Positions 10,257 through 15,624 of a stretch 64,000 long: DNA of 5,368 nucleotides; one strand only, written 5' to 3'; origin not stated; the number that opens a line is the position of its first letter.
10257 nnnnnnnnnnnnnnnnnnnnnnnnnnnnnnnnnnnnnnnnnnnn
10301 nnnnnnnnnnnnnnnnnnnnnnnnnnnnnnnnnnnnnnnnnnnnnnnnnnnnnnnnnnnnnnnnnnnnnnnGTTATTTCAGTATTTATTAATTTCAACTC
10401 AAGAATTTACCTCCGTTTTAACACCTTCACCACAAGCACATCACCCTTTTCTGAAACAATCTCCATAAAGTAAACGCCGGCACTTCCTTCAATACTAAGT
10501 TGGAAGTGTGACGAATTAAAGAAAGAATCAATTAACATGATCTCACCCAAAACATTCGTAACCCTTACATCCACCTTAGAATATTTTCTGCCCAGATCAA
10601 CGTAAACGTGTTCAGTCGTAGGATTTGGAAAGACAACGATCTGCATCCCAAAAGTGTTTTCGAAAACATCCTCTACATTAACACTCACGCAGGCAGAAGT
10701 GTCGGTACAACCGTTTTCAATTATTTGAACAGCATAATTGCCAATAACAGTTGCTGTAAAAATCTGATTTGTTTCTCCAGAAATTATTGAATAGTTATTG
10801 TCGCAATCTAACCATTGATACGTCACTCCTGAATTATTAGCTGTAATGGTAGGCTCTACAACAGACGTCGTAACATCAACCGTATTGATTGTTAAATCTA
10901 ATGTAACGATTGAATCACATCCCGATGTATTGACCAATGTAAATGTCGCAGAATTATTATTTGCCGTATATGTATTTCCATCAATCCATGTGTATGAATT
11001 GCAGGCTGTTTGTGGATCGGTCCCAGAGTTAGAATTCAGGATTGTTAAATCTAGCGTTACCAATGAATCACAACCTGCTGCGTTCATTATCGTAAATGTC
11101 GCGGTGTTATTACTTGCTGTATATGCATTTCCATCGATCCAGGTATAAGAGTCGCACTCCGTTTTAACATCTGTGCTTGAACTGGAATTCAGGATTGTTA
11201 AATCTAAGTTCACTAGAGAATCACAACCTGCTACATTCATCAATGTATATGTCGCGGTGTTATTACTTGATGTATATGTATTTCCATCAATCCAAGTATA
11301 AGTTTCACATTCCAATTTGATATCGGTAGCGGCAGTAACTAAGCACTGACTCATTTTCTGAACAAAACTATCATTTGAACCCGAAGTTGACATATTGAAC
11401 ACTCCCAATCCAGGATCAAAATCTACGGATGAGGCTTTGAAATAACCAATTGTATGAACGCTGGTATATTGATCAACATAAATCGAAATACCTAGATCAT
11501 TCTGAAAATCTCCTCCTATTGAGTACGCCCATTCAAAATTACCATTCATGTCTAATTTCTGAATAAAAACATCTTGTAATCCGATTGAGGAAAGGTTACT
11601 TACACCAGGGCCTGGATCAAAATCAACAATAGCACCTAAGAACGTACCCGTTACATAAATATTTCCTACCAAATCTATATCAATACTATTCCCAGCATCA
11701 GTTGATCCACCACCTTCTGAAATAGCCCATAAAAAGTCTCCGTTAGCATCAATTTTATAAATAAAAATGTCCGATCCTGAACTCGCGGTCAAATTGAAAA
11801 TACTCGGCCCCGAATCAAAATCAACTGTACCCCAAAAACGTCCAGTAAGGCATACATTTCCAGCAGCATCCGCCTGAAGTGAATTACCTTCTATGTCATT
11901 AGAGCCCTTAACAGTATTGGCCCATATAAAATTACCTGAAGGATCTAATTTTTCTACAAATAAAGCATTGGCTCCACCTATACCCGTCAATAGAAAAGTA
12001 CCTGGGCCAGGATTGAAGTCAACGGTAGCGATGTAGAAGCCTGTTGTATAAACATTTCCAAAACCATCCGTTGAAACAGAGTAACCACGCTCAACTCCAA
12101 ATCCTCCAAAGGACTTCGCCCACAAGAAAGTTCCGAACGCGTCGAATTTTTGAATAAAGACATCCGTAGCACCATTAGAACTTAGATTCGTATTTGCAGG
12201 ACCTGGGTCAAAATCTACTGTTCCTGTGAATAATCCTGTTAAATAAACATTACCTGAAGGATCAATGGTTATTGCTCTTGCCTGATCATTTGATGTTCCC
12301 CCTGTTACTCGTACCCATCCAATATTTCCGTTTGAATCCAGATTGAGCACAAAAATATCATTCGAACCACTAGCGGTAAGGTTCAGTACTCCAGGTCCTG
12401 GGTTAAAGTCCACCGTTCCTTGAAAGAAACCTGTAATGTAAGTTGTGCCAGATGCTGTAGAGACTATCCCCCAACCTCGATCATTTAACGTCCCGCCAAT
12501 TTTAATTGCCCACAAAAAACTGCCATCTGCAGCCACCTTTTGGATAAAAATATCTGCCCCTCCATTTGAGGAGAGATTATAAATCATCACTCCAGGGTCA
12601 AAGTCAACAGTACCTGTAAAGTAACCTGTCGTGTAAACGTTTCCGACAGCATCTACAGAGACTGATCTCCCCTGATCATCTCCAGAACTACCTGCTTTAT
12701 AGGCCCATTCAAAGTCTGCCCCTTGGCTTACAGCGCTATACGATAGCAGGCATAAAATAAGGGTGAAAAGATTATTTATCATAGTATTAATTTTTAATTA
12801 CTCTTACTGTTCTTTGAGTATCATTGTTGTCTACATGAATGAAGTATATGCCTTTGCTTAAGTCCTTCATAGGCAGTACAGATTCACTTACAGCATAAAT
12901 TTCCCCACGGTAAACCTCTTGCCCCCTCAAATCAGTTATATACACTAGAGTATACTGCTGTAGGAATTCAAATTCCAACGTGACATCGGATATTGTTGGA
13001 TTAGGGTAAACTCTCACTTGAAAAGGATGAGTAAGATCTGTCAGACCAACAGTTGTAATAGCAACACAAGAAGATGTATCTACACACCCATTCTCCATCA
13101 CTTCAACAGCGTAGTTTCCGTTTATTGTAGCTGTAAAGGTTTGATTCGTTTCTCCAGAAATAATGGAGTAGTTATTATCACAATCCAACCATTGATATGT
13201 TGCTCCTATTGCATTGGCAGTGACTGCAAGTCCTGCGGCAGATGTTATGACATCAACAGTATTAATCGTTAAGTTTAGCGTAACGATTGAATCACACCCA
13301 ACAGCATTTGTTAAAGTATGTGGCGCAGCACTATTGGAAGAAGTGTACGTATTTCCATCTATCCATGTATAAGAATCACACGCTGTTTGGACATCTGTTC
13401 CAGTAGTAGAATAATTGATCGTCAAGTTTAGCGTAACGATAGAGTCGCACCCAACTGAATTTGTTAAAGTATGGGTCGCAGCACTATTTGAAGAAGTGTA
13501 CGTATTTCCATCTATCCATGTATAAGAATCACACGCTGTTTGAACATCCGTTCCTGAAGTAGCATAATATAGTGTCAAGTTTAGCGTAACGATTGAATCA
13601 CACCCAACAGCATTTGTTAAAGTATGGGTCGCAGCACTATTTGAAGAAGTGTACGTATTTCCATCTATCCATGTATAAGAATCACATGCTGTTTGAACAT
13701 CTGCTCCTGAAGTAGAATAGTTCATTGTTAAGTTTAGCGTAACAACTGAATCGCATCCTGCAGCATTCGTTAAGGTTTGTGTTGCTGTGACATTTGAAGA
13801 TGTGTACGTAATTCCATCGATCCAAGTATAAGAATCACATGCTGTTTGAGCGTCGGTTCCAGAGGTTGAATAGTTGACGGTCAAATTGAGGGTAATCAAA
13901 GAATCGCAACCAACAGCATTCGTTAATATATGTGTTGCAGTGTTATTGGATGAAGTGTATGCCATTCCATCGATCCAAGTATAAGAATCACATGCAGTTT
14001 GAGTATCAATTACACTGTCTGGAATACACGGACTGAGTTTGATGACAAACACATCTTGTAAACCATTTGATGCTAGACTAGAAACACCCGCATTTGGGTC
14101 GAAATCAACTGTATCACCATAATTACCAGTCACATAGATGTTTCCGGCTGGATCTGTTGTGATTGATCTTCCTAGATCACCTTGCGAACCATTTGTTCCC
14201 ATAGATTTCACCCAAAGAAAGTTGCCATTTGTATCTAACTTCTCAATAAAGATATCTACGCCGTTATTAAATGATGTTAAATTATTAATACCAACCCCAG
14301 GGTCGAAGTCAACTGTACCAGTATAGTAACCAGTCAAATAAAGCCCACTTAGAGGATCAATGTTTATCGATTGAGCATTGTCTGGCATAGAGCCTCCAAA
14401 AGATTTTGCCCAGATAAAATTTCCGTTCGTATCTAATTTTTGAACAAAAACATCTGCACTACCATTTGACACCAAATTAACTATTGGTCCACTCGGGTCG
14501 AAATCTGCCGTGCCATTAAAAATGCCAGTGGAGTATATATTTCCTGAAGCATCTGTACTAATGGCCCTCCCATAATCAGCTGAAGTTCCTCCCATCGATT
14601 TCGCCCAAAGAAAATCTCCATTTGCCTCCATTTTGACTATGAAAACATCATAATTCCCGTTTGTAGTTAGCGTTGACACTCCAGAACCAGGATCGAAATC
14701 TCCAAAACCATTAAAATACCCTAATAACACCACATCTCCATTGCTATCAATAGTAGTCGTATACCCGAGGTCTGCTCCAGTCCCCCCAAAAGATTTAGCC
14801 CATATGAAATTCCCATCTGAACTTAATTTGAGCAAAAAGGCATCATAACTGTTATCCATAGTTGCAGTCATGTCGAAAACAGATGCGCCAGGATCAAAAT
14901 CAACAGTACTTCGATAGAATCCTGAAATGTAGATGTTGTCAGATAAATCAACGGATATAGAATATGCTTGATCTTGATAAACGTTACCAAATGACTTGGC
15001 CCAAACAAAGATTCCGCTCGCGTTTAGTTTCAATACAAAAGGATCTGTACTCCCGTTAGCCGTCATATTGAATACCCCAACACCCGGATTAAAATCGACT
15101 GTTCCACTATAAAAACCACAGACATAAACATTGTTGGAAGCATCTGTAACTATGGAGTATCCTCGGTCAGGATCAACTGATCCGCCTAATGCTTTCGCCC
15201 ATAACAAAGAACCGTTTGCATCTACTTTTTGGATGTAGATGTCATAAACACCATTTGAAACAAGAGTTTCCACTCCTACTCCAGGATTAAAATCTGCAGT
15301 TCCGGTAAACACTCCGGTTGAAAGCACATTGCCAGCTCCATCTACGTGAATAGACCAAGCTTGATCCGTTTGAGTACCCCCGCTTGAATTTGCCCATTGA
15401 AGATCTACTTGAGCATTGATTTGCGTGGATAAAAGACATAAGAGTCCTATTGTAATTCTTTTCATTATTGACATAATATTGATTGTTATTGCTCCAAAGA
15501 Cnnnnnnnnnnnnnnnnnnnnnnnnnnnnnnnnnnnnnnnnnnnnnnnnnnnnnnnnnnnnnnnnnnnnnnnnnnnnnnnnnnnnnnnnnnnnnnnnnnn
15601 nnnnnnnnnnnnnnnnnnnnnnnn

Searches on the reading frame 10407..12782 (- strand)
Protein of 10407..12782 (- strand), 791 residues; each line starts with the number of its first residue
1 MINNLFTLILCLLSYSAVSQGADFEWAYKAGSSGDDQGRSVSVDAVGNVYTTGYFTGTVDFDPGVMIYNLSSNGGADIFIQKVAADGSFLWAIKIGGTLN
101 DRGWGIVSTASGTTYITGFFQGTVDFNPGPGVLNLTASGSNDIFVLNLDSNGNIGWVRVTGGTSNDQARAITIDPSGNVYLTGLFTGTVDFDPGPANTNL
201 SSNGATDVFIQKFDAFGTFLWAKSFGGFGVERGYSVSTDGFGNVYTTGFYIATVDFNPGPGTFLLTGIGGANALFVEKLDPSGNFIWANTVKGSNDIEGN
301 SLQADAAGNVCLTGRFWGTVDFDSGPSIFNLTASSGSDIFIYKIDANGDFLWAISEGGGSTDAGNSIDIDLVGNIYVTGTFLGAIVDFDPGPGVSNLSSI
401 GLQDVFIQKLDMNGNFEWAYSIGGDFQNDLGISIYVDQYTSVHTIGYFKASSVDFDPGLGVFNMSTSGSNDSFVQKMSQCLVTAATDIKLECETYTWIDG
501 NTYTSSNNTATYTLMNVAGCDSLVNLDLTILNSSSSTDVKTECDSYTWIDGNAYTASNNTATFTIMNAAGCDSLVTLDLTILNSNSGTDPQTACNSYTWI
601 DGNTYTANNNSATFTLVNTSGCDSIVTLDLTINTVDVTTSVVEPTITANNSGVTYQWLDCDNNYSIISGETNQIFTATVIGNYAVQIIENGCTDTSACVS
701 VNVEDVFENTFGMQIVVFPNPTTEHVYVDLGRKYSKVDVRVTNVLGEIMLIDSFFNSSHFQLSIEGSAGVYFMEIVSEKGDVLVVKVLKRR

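Call 45: search_protein_families(library=pfam, proteins=[window:10407-12782:-], max_evalue=0.0001)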
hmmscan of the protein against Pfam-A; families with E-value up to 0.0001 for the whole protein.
window:10407-12782:- (791 aa): 2 families
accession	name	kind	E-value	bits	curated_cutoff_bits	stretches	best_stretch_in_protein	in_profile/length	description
PF06739.17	SBBP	-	1.5e-10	41.3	20.5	1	156-183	2-30/38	Beta-propeller repeat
PF18962.6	Por_Secre_tail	-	1.6e-06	28.7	27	1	717-783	1-70/75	Secretion system C-terminal sorting domain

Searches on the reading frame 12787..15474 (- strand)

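Call 45: search_protein_families(library=pfam, proteins=[window:12787-15474:-], max_evalue=0.0001)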
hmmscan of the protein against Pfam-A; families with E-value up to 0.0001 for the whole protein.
window:12787-15474:- (895 aa): 3 families
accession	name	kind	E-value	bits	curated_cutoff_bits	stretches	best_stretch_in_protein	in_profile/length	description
PF06739.17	SBBP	-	2.2e-15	56.7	20.5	0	434-451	13-31/38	Beta-propeller repeat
PF18962.6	Por_Secre_tail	-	1.7e-10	41.5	27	1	822-891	1-72/75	Secretion system C-terminal sorting domain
PF21604.3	CRLF2_D1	-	7.4e-05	23.2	27.3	0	631-656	19-44/51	Cytokine receptor-like factor 2-like, D1 domain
